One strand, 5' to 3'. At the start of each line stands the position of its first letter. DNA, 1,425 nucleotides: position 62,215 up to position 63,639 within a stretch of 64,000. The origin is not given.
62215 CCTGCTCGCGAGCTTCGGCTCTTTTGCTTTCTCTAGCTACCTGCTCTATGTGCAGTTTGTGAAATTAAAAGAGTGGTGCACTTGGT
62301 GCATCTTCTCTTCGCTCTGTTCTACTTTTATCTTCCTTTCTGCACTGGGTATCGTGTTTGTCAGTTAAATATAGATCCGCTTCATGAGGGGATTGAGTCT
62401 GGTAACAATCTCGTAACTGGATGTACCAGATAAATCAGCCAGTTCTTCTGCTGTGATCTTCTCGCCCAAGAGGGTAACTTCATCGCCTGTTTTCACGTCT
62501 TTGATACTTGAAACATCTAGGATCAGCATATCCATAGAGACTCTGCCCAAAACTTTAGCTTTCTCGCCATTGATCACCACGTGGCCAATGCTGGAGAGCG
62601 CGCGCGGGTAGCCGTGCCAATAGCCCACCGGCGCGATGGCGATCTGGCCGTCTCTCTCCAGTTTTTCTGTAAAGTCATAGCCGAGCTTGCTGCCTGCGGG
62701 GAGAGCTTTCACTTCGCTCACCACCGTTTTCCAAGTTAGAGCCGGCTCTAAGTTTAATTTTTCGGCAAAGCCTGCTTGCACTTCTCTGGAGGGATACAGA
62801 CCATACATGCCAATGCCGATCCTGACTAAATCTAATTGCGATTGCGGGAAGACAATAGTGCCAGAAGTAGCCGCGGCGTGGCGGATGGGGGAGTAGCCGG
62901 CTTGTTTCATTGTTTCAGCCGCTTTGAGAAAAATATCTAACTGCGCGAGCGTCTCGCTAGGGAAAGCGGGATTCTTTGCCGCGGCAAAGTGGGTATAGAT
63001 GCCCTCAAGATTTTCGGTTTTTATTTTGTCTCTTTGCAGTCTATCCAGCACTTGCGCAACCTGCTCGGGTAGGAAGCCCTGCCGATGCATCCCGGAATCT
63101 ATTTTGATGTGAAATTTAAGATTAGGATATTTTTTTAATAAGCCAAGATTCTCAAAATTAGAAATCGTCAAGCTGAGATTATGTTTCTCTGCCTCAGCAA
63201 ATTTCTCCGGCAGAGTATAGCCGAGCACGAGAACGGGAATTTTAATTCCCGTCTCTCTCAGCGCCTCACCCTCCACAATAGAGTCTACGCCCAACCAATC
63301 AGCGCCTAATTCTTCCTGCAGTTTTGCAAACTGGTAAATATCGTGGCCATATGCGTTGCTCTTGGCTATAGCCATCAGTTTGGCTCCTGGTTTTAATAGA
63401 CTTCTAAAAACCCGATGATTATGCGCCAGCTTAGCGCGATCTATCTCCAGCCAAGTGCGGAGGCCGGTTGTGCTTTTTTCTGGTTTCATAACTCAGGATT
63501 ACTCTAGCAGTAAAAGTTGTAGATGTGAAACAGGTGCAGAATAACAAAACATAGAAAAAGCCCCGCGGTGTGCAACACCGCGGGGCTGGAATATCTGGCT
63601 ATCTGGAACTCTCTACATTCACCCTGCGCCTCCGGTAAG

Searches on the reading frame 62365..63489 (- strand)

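Call 68: search_protein_families(library=pfam, proteins=[window:62365-63489:-], max_evalue=0.001)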
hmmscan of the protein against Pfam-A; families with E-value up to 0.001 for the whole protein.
window:62365-63489:- (374 aa): 2 families
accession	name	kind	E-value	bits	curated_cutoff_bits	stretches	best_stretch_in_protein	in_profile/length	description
PF01168.26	Ala_racemase_N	-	1.6e-57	195.2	24.1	1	16-233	1-220/220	Alanine racemase, N-terminal domain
PF00842.27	Ala_racemase_C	-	1.7e-38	131.5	25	1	250-373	1-127/127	Alanine racemase, C-terminal domain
